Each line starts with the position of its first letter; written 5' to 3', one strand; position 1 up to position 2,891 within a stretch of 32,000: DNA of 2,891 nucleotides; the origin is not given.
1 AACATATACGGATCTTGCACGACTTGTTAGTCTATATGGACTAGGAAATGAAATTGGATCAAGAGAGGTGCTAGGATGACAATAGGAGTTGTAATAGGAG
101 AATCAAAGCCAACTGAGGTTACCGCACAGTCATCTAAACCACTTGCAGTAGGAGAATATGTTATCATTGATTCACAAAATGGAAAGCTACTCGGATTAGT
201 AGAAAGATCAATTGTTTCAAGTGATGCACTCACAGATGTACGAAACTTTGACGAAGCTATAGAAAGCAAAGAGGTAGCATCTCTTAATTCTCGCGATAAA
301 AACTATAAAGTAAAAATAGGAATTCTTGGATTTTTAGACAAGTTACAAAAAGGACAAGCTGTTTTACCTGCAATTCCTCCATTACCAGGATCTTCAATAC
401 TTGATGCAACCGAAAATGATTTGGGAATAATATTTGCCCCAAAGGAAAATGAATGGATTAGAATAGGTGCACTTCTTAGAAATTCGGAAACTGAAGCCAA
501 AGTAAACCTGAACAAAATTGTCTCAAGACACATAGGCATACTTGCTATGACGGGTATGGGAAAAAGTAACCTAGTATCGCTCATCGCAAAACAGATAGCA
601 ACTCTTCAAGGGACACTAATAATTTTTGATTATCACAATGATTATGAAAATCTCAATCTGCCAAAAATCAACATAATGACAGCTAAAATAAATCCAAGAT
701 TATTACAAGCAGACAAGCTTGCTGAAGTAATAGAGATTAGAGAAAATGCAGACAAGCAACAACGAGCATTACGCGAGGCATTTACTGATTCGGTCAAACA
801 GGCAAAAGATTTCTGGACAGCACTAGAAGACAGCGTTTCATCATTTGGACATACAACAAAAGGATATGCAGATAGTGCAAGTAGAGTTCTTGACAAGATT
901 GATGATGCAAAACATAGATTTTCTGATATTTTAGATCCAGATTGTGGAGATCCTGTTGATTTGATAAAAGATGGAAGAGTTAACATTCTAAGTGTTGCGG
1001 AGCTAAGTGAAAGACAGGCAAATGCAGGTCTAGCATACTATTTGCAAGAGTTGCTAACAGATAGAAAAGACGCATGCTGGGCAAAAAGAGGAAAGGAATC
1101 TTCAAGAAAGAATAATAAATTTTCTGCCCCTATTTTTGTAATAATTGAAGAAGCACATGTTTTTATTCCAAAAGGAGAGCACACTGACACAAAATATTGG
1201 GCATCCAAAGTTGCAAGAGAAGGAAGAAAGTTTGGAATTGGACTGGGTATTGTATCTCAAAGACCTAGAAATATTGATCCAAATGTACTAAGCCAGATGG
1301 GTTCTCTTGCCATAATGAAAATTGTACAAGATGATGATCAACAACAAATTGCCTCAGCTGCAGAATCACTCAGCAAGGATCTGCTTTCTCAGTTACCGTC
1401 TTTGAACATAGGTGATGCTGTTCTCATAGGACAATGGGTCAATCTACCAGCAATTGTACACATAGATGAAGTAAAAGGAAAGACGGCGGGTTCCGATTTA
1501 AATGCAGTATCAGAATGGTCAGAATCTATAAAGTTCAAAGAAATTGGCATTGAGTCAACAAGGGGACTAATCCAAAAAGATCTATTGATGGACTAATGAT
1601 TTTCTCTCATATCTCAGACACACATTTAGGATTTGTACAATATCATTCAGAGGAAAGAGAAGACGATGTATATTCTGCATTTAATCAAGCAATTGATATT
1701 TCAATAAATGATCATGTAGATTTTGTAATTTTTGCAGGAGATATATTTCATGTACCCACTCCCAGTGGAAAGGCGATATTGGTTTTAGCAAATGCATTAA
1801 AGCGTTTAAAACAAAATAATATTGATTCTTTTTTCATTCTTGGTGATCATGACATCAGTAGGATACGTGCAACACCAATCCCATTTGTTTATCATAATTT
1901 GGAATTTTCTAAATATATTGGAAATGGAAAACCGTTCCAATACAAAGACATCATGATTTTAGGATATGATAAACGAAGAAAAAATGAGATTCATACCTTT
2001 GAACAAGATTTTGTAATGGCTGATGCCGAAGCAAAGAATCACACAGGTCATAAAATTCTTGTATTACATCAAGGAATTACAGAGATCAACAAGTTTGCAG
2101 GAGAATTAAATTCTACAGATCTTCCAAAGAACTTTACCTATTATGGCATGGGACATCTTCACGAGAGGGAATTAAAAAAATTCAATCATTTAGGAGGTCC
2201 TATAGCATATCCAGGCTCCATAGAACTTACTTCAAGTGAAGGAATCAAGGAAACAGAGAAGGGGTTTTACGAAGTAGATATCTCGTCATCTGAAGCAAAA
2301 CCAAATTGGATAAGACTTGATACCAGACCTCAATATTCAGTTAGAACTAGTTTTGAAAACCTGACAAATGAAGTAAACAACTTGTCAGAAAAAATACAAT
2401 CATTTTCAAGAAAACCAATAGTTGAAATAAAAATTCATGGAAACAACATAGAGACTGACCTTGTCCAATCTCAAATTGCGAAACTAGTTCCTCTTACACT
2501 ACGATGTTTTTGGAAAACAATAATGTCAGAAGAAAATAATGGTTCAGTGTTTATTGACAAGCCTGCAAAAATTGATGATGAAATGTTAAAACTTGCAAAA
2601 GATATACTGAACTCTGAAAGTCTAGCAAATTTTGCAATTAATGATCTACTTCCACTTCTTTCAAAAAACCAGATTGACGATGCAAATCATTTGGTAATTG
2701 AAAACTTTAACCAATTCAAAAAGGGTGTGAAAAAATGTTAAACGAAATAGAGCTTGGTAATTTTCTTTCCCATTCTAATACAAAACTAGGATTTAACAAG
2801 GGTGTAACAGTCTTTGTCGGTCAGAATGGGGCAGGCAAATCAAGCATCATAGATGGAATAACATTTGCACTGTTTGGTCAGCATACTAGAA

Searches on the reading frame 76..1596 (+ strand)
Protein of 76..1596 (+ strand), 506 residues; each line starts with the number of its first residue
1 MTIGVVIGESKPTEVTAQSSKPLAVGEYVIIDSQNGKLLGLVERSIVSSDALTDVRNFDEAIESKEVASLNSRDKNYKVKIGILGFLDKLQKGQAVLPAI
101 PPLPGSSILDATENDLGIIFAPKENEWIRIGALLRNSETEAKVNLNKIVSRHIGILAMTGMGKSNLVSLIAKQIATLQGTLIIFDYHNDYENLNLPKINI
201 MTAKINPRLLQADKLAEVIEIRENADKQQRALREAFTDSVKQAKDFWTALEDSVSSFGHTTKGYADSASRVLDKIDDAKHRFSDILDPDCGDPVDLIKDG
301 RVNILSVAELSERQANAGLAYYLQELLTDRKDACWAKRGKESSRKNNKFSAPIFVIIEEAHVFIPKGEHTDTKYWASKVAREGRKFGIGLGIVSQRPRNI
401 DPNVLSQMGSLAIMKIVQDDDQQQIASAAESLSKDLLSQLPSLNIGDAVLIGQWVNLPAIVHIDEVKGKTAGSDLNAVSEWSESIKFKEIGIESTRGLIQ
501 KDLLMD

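Call 41: search_protein_families(library=pfam, proteins=[window:76-1596:+], max_evalue=0.001)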
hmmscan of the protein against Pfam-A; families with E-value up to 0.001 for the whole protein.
window:76-1596:+ (506 aa): 2 families
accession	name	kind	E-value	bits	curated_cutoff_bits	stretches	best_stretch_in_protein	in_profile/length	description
PF01935.23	DUF87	-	4.1e-38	132.1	23.2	1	128-323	1-217/220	Helicase HerA, central domain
PF09378.16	HAS-barrel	-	8.5e-07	29.4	25.2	1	3-65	1-69/90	HAS barrel domain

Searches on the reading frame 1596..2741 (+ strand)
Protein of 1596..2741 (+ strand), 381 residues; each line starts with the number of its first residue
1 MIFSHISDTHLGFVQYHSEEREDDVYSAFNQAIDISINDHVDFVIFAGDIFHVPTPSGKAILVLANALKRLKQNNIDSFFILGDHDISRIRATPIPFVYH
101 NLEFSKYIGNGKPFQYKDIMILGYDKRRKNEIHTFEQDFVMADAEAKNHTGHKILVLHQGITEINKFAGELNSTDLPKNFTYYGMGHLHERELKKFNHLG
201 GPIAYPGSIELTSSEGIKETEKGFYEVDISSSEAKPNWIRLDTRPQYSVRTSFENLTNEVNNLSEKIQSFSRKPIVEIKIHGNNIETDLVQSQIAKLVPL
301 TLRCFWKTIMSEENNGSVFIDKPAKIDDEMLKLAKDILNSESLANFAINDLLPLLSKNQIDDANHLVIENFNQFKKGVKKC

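Call 41: search_protein_families(library=pfam, proteins=[window:1596-2741:+], max_evalue=0.001)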
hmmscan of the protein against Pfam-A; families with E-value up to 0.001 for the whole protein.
window:1596-2741:+ (381 aa): 2 families
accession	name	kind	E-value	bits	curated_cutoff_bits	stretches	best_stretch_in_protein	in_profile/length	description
PF00149.33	Metallophos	-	1.2e-08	36.1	21.5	1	4-190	4-190/191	Calcineurin-like phosphoesterase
PF12850.12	Metallophos_2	-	1.5e-06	28.7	27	1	1-212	1-138/154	Calcineurin-like phosphoesterase superfamily domain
